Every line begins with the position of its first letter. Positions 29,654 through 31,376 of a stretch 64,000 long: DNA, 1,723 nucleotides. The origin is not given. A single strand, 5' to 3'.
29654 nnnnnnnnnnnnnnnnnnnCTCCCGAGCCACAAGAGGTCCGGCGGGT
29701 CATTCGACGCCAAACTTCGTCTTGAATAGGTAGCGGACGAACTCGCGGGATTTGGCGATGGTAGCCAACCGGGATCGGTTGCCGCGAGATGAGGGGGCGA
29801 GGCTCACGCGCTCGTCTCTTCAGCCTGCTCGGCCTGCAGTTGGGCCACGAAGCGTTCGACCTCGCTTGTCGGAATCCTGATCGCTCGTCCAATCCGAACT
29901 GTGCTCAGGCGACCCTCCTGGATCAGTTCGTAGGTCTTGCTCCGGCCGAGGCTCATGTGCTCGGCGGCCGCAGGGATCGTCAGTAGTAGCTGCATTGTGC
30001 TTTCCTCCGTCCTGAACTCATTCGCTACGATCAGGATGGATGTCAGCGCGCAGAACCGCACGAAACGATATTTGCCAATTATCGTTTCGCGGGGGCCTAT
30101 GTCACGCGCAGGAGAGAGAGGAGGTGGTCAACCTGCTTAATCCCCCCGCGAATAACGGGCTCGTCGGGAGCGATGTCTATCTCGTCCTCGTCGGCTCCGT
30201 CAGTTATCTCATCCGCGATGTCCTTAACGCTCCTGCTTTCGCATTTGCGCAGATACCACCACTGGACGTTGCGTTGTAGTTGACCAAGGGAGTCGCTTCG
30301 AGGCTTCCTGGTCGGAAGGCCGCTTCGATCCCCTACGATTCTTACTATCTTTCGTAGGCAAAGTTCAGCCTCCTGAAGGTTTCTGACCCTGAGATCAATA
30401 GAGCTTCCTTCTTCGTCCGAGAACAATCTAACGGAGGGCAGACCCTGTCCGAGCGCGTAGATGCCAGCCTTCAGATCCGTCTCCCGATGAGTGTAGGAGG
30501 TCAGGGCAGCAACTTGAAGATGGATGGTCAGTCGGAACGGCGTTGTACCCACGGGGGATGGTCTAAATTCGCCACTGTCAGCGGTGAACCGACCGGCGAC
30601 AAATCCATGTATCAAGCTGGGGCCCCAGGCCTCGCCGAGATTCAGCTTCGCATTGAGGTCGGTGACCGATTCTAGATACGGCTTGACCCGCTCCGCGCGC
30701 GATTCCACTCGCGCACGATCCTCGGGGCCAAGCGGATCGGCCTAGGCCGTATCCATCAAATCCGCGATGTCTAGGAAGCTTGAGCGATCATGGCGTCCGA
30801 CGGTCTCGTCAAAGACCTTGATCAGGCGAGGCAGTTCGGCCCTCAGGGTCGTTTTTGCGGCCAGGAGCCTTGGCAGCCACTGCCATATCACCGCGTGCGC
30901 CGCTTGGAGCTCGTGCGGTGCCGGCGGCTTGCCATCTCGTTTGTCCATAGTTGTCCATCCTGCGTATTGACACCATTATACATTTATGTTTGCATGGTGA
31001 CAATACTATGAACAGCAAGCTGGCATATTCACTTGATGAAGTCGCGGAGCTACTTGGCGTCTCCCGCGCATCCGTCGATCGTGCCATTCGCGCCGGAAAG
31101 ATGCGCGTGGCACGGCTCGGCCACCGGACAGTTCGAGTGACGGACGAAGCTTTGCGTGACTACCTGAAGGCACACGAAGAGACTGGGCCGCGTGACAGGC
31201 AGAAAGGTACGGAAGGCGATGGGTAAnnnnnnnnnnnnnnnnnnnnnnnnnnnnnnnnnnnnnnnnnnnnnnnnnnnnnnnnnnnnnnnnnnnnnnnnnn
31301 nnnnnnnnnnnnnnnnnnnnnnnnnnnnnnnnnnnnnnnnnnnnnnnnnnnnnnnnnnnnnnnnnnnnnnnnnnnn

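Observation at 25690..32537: About 6.8-kb integrative element in tRNA-Arg(CCT) with 42-bp att repeats covering the tRNA 5' half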

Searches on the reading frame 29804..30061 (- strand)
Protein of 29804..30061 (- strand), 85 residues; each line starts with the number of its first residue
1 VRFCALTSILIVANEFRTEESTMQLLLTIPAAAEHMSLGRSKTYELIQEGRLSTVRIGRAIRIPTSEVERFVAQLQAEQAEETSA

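Call 7: search_protein_families(library=pfam, proteins=[window:29804-30061:-], max_evalue=0.01)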
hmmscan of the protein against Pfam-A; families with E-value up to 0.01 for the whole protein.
window:29804-30061:- (85 aa): 2 families
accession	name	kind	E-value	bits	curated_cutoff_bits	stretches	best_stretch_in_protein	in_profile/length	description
PF12728.13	HTH_17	-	9e-11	42.3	27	1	26-74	1-49/51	Helix-turn-helix domain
PF21531.3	Rv2175c_wHTH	-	0.00076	19.9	27.1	1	26-65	15-54/57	DNA-binding protein Rv2175c, wHTH domain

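Call 54: search_protein_families(library=phrogs, proteins=[window:29804-30061:-], max_evalue=0.01)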
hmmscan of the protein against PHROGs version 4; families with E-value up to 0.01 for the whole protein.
window:29804-30061:- (85 aa): 4 families
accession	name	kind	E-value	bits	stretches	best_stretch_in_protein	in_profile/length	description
phrog_66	-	integration and excision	7.2e-09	36.8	1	17-83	84-151/412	excisionase and transcriptional regulator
phrog_1877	-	DNA, RNA and nucleotide metabolism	0.00088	20.2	1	25-82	59-116/129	DNA binding protein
phrog_33884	-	DNA, RNA and nucleotide metabolism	0.0058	18.2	1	25-78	78-131/135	HTH DNA binding protein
phrog_7338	-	unknown function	0.0091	17.2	0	20-79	24-84/87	-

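Call 57: search_protein_families(library=ncbifam, proteins=[window:29804-30061:-], max_evalue=0.01)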
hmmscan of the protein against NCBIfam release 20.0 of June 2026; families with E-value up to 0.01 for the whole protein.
window:29804-30061:- (85 aa): 1 family
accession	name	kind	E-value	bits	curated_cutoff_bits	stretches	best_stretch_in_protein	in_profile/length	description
TIGR01764.1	excise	domain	2e-12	47.3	28.8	1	26-74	1-49/49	excisionase family DNA-binding protein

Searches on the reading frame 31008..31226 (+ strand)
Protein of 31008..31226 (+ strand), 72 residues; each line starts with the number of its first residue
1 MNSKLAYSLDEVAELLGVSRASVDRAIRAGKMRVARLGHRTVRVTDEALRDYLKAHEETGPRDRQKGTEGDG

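Call 7: search_protein_families(library=pfam, proteins=[window:31008-31226:+], max_evalue=0.01)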
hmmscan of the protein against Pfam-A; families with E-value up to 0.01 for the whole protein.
window:31008-31226:+ (72 aa): 4 families
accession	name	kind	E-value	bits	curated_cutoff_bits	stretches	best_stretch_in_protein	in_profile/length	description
PF12728.13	HTH_17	-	1.4e-09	38.5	27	1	7-55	2-49/51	Helix-turn-helix domain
PF08281.18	Sigma70_r4_2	-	0.00047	20.2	25.7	1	7-33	27-53/54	Sigma-70, region 4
PF21531.3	Rv2175c_wHTH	-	0.00068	20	27.1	1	6-32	15-41/57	DNA-binding protein Rv2175c, wHTH domain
PF13384.12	HTH_23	-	0.0022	18.2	24.6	1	7-29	18-40/50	Homeodomain-like domain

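Call 54: search_protein_families(library=phrogs, proteins=[window:31008-31226:+], max_evalue=0.01)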
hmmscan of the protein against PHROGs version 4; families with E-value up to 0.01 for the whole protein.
window:31008-31226:+ (72 aa): 7 families
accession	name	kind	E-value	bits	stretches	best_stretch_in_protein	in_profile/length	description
phrog_66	-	integration and excision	1.6e-09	38.9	1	2-66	89-153/412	excisionase and transcriptional regulator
phrog_1840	-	integration and excision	1.9e-06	29.3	1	6-61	6-61/90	excisionase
phrog_6401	-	DNA, RNA and nucleotide metabolism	2e-05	25.4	1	8-58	11-61/64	DNA binding protein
phrog_2907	-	integration and excision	0.00018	22.9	1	7-59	7-63/117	excisionase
phrog_57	-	head and packaging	0.0011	19.8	1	7-63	13-73/199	terminase small subunit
phrog_2474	-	transcription regulation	0.0072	17.2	1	10-65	52-105/118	MerR-like transcriptional regulator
phrog_22389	-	unknown function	0.0079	16.9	0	3-35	14-47/63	-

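Call 57: search_protein_families(library=ncbifam, proteins=[window:31008-31226:+], max_evalue=0.01)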
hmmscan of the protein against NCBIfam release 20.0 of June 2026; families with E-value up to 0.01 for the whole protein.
window:31008-31226:+ (72 aa): 3 families
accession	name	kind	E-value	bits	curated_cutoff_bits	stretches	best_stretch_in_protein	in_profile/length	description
TIGR01764.1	excise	domain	3.4e-11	43.3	28.8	1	7-55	2-49/49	excisionase family DNA-binding protein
NF040990.2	MamR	equivalog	0.00015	22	100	1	5-54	42-90/91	magnetosome protein MamR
NF033518.0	transpos_IS607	equivalog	0.00074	19.1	110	1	11-61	2-52/187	IS607 family transposase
